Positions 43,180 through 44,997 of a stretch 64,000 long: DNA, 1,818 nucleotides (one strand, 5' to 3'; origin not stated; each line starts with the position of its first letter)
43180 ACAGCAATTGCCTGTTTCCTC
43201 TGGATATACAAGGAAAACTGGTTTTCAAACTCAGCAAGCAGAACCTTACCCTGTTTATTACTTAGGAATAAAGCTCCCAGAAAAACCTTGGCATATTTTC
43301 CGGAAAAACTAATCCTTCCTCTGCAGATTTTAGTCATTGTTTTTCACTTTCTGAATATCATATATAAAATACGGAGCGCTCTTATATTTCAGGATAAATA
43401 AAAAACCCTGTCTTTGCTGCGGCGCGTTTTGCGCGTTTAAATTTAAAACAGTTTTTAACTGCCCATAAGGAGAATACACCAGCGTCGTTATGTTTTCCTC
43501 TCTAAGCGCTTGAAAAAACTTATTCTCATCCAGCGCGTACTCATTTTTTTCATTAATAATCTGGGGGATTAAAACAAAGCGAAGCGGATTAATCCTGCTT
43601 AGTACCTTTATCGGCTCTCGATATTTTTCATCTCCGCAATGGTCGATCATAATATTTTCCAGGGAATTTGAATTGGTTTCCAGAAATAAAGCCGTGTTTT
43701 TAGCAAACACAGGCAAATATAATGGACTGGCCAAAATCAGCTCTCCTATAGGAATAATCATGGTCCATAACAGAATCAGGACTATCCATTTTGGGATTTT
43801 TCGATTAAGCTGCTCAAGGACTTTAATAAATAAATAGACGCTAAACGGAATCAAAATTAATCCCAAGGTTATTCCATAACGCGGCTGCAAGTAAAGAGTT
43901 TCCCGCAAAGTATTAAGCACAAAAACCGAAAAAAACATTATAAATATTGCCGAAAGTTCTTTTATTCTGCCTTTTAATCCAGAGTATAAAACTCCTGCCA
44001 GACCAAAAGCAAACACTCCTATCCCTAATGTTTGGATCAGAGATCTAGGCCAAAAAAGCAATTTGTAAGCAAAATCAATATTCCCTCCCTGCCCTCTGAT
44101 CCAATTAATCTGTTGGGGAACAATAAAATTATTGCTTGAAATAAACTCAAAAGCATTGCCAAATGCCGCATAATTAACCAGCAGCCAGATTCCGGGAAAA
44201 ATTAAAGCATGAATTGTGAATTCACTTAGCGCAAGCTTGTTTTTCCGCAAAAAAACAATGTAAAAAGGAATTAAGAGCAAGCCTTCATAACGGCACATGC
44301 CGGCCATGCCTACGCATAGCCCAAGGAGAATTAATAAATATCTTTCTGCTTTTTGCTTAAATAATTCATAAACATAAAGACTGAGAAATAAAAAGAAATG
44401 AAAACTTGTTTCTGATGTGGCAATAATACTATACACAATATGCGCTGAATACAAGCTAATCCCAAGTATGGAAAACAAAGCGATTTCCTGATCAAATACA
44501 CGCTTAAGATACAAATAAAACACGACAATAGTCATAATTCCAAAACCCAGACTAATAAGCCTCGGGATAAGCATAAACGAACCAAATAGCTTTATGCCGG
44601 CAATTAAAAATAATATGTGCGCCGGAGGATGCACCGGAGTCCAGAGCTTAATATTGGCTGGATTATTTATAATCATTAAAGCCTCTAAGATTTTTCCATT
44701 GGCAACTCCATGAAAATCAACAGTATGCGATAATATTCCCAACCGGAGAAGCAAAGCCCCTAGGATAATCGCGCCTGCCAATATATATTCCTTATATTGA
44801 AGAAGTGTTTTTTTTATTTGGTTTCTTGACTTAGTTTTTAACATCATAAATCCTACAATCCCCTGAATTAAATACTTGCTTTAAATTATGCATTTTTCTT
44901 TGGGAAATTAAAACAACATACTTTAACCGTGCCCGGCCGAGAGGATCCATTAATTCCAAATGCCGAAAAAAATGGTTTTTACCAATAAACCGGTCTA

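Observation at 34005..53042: Ara4N-pathway-like logic expanded: ArnB-type aminotransferase, ArnC-type synthase and >=5 ArnT/PMT-type GT-C transferases, including a tandem paralog pair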

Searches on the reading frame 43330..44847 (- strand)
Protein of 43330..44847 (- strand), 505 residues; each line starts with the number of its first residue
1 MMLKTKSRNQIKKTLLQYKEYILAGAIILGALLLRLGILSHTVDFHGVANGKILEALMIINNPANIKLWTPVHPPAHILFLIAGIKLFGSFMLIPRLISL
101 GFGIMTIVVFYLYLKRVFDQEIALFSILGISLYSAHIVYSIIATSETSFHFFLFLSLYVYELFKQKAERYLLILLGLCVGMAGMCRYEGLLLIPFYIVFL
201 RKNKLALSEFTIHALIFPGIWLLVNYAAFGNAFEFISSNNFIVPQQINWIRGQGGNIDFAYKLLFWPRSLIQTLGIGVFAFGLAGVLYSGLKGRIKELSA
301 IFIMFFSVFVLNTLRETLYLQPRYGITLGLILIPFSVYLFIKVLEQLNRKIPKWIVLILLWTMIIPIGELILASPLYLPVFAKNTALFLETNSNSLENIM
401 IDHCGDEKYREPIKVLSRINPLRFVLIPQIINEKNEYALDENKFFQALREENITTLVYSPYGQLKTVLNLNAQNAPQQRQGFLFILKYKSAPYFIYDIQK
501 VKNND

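Call 3: search_protein_families(library=pfam, proteins=[window:43330-44847:-], max_evalue=0.01)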
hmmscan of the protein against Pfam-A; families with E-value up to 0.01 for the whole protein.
window:43330-44847:- (505 aa): 1 family
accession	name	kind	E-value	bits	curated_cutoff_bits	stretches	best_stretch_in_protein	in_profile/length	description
PF13231.12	PMT_2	-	9.9e-12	45.8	26.1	1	73-214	2-145/160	Dolichyl-phosphate-mannose-protein mannosyltransferase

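Call 11: search_protein_families(library=ncbifam, proteins=[window:43330-44847:-], max_evalue=0.01)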
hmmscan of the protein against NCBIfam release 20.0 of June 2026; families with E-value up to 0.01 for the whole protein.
window:43330-44847:- (505 aa): 1 family
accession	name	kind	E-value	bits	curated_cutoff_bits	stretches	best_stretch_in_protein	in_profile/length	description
NF047440.1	LA3751_2_3_fam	subfamily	6.9e-05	21.9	200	1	81-364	88-376/460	LA_3751/LA_3752 family putative glycosyltransferase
